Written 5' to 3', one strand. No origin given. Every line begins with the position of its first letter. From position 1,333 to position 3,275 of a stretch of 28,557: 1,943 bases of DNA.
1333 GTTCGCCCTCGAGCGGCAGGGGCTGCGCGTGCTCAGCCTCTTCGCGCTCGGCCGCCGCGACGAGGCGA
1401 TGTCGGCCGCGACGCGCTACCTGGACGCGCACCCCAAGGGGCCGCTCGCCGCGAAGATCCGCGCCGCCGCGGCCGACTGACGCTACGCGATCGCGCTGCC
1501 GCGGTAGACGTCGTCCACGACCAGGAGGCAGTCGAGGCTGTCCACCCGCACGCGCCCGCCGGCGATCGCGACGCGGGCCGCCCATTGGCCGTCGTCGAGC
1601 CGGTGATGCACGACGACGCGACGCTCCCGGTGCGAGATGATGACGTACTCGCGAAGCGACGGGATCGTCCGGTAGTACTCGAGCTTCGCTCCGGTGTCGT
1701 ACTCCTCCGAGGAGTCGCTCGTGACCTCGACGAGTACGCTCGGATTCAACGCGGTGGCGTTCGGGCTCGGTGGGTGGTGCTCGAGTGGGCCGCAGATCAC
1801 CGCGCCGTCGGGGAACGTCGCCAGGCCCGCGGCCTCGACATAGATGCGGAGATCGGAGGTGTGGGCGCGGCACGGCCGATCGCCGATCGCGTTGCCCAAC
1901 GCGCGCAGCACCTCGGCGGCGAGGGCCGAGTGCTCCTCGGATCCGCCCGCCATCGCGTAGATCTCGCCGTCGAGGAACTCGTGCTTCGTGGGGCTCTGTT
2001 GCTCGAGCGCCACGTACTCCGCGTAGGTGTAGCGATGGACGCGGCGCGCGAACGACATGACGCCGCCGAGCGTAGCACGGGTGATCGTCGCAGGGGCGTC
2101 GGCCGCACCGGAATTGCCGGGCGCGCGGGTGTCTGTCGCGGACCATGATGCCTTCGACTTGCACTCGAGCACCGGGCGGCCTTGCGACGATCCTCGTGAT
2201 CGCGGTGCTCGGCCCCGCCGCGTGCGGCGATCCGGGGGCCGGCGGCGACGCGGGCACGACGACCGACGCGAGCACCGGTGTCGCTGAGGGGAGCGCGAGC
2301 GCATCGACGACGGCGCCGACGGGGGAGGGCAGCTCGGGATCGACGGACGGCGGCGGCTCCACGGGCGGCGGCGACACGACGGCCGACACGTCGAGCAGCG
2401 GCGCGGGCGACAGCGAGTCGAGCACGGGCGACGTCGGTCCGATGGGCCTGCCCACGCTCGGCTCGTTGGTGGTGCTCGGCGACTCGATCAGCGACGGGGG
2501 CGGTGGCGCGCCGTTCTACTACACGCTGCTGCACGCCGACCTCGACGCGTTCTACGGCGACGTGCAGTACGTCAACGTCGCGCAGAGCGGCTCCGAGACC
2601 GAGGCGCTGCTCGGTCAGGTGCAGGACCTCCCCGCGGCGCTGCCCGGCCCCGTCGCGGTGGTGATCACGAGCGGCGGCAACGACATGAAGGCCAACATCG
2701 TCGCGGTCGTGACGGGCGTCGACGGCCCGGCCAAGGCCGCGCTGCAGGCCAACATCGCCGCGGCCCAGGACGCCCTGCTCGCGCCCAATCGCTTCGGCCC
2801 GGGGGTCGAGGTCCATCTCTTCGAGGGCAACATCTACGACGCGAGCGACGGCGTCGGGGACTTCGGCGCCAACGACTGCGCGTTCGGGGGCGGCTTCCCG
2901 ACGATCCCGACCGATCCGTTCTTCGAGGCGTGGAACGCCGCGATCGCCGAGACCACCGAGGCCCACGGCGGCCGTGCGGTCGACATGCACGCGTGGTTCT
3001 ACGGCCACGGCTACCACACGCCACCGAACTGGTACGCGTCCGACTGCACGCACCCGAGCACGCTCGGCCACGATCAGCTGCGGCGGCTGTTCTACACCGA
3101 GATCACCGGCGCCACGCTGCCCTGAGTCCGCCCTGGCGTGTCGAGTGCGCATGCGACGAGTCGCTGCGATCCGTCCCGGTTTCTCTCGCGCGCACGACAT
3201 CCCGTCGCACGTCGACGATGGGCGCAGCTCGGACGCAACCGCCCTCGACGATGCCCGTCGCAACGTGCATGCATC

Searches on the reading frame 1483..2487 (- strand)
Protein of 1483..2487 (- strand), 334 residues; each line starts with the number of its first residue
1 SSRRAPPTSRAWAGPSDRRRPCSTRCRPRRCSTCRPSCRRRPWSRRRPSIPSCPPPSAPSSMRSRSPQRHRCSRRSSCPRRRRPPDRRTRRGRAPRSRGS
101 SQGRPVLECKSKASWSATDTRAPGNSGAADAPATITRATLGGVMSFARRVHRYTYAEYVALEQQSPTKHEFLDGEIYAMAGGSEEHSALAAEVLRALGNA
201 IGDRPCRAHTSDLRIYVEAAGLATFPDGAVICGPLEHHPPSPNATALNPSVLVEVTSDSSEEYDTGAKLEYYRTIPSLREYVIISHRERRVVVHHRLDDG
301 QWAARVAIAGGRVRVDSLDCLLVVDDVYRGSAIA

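Call 14: search_protein_families(library=pfam, proteins=[window:1483-2487:-], max_evalue=0.001)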
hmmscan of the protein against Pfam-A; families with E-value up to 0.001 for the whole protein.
window:1483-2487:- (334 aa): 1 family
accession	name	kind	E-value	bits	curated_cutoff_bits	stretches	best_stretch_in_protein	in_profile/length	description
PF05685.18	Uma2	-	3.8e-28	98.6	27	1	156-307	2-151/172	Putative restriction endonuclease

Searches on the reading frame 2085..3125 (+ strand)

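Call 14: search_protein_families(library=pfam, proteins=[window:2085-3125:+], max_evalue=0.001)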
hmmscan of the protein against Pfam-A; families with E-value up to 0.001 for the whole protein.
window:2085-3125:+ (346 aa): 2 families
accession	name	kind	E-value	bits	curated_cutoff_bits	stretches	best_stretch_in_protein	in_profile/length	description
PF13472.12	Lipase_GDSL_2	-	2.8e-16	61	32.9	1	130-330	1-177/178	GDSL-like Lipase/Acylhydrolase family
PF00657.28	Lipase_GDSL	-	9.8e-09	36.1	23.6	1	128-214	1-97/208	GDSL-like Lipase/Acylhydrolase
